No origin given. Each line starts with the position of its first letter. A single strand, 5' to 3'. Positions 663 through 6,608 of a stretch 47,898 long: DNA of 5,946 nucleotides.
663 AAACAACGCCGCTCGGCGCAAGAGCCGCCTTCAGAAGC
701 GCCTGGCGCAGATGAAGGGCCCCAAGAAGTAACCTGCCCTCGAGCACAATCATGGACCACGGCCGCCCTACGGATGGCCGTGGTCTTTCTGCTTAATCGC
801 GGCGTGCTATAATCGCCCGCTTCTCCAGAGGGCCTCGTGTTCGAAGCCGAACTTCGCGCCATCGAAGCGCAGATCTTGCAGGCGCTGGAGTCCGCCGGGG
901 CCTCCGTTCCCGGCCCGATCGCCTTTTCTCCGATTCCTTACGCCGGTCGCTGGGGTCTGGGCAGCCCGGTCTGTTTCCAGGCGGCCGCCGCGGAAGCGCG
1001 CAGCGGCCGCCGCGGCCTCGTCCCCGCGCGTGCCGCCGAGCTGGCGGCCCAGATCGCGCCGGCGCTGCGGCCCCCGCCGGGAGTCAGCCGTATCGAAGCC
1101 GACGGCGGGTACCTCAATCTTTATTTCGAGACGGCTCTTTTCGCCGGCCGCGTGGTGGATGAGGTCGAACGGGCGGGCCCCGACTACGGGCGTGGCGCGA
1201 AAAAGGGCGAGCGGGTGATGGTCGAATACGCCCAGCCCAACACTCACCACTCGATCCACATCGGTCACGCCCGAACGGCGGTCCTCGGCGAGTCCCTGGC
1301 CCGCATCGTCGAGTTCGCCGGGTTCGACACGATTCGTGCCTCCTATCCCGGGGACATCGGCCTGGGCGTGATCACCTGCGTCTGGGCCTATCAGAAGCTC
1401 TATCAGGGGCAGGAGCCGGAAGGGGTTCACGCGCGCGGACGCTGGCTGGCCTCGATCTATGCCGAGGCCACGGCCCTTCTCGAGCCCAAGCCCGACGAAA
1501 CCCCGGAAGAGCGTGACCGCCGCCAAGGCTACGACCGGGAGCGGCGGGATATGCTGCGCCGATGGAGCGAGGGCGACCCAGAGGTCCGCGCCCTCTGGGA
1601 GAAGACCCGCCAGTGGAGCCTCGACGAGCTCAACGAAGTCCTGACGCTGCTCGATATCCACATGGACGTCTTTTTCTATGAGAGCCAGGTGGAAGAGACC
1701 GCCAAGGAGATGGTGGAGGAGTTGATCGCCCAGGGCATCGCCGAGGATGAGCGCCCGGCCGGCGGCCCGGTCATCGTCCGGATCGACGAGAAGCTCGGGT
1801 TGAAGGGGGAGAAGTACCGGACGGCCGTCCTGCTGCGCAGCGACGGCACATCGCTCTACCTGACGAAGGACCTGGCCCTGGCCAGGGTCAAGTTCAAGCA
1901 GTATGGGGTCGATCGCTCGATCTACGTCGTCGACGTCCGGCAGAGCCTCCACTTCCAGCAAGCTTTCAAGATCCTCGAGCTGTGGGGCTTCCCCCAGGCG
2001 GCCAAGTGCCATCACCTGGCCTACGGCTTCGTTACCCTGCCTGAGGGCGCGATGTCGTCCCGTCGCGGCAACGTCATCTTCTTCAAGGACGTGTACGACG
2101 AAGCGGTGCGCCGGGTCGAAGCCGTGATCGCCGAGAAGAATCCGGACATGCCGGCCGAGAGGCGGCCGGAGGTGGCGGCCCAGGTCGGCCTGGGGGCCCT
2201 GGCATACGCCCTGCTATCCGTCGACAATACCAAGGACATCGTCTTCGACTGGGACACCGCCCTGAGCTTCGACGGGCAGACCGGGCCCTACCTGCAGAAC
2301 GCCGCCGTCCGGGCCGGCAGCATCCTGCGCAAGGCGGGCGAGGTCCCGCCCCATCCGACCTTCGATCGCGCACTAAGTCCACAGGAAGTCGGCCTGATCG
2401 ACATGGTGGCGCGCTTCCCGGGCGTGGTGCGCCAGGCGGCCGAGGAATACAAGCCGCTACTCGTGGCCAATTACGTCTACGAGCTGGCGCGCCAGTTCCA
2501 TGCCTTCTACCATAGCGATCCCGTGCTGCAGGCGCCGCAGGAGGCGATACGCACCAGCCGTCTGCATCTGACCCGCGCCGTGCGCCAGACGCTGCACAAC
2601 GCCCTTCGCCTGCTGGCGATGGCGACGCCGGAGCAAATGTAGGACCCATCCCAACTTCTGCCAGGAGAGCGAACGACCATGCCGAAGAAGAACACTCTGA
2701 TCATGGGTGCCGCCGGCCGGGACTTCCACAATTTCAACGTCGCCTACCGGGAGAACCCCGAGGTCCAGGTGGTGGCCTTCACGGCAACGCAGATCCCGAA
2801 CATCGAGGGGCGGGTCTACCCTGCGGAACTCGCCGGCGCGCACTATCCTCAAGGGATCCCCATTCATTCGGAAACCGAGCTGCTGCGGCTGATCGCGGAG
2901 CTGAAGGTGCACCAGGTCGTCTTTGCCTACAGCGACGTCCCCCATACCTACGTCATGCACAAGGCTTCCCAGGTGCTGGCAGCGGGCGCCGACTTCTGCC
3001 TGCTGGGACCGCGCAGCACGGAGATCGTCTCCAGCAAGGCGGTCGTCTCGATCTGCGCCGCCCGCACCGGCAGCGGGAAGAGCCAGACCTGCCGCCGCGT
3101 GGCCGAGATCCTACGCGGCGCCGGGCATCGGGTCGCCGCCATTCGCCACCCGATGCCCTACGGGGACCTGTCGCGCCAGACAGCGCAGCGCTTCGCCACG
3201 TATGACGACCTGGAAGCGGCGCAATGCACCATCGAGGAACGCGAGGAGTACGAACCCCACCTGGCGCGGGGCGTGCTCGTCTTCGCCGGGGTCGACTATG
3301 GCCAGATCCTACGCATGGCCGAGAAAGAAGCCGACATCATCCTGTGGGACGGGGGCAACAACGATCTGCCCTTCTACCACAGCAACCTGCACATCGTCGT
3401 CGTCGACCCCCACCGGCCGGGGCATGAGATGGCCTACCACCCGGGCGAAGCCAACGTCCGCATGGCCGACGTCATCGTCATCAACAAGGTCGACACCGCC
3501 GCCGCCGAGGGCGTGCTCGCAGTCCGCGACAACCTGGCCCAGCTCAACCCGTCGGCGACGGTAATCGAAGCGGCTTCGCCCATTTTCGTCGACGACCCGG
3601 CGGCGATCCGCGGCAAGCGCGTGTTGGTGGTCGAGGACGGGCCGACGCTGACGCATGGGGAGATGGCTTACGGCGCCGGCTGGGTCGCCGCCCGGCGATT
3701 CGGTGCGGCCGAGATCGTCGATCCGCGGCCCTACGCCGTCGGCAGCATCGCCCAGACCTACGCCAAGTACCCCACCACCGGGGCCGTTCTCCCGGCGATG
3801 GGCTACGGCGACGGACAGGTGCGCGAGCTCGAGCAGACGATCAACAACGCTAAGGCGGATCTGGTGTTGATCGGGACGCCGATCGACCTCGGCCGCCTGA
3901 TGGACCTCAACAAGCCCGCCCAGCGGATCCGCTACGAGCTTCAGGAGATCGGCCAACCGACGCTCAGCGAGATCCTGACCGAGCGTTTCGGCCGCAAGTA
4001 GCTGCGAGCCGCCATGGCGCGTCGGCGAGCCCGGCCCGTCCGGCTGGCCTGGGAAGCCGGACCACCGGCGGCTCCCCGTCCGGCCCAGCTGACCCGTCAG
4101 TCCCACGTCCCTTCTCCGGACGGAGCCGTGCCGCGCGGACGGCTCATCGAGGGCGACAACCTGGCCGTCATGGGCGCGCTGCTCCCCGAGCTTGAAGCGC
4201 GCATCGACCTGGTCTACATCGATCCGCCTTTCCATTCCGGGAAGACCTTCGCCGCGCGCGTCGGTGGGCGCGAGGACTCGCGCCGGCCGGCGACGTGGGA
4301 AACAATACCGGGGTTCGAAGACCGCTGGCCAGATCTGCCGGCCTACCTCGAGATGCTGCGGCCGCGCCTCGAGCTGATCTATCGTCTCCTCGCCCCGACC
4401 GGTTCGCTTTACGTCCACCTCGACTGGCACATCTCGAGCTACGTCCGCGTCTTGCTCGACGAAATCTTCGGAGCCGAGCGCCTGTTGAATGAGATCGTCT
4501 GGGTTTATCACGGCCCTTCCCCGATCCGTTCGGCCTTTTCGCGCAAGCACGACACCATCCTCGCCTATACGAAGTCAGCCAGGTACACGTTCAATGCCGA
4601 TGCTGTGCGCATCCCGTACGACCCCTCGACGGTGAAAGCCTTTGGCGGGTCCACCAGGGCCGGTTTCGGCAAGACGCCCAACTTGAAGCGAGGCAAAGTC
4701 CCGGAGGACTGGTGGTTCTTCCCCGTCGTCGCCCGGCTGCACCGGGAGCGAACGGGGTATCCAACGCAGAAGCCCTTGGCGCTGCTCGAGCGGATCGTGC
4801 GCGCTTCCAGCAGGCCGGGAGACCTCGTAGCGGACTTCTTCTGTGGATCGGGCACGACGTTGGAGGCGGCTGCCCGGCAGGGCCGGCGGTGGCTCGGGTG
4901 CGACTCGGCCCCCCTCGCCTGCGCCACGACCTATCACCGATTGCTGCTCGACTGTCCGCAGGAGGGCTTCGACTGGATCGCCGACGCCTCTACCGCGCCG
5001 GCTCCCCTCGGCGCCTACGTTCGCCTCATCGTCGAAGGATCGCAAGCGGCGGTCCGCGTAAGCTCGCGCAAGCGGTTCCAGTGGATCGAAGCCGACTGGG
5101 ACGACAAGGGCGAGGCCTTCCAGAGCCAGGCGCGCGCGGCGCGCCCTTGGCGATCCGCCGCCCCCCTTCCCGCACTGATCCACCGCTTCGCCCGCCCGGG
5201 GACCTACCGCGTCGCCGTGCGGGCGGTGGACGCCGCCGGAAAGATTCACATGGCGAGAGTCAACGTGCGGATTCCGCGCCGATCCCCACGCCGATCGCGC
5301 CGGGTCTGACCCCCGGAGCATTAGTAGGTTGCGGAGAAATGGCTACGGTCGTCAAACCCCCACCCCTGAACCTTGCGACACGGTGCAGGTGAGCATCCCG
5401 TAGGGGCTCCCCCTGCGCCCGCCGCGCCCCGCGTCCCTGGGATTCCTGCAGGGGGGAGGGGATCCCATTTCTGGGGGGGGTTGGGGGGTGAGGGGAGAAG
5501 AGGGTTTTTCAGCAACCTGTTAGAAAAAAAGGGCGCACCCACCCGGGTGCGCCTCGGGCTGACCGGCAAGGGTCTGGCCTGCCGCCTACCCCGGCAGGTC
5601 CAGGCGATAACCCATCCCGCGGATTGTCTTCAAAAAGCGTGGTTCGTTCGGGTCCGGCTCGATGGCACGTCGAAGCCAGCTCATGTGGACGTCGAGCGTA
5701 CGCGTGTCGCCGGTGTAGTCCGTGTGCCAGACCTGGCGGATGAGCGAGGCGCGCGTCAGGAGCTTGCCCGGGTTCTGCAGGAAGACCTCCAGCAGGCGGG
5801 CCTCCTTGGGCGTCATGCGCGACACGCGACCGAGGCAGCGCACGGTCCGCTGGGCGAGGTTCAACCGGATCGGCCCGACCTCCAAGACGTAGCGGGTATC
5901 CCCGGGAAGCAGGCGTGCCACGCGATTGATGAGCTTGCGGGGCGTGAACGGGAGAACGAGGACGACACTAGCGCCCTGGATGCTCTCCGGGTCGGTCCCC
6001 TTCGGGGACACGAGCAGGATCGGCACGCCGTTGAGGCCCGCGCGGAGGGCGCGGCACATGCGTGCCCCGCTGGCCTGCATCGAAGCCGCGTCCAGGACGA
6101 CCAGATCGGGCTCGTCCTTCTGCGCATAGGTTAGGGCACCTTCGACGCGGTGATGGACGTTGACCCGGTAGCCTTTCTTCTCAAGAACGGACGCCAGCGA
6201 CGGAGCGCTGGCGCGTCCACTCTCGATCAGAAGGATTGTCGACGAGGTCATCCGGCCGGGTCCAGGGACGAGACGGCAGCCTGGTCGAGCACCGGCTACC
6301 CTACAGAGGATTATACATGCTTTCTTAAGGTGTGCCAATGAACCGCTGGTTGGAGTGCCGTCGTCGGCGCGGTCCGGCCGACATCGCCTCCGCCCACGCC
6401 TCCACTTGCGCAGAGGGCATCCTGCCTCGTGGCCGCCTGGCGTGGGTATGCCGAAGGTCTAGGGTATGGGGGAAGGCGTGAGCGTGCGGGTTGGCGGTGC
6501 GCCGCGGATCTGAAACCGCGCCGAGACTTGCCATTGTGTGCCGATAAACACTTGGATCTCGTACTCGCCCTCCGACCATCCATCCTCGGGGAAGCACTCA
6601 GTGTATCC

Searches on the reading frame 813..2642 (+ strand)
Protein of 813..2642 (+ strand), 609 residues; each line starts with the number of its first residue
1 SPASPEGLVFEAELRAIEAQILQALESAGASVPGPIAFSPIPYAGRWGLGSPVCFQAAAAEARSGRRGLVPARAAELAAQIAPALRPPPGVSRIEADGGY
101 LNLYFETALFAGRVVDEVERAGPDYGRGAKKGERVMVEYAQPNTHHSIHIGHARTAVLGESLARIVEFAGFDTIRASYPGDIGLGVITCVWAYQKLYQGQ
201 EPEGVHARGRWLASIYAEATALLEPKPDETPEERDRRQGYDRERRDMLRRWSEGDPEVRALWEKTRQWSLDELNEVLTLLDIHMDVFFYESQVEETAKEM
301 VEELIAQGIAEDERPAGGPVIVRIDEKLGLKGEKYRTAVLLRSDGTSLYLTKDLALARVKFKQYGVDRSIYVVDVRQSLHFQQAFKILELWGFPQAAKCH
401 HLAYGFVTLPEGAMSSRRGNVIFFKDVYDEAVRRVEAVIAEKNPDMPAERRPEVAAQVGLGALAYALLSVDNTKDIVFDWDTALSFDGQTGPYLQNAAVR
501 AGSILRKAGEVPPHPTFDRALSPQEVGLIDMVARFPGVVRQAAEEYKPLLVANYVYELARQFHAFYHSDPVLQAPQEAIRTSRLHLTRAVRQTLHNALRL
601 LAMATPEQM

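Call 41: search_protein_families(library=pfam, proteins=[window:813-2642:+], max_evalue=0.00001)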
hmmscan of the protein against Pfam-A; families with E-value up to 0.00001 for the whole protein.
window:813-2642:+ (609 aa): 2 families
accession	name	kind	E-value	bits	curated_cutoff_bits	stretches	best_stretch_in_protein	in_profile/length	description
PF00750.26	tRNA-synt_1d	-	7.2e-54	183.5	23.3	1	129-480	16-349/349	tRNA synthetases class I (R), catalytic domain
PF05746.21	DALR_1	-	2e-28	99.2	22.3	1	494-609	1-117/117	DALR anticodon binding domain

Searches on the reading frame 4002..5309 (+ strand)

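Call 41: search_protein_families(library=pfam, proteins=[window:4002-5309:+], max_evalue=0.00001)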
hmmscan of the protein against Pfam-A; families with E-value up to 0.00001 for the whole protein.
window:4002-5309:+ (435 aa): 1 family
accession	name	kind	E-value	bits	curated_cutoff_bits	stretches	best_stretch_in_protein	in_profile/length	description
PF01555.25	N6_N4_Mtase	-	4.8e-50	171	26.7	1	68-306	1-215/221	DNA methylase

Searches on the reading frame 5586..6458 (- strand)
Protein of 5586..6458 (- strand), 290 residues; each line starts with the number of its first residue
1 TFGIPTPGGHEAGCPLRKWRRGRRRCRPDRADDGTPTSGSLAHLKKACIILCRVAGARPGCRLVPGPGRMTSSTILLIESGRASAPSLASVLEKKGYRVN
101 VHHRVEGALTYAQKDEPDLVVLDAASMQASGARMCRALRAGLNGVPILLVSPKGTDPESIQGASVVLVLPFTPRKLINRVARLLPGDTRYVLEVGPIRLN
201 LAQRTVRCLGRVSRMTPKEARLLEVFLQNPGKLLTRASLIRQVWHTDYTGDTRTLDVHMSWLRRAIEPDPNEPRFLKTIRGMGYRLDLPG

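Call 41: search_protein_families(library=pfam, proteins=[window:5586-6458:-], max_evalue=0.00001)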
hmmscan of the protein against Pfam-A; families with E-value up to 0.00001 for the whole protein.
window:5586-6458:- (290 aa): 2 families
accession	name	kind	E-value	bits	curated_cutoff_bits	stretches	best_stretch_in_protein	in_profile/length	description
PF00486.34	Trans_reg_C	-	3.7e-26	91.4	26.2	1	213-286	4-77/77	Transcriptional regulatory protein, C terminal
PF00072.30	Response_reg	-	2.5e-09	37.7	30.2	1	75-180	1-110/111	Response regulator receiver domain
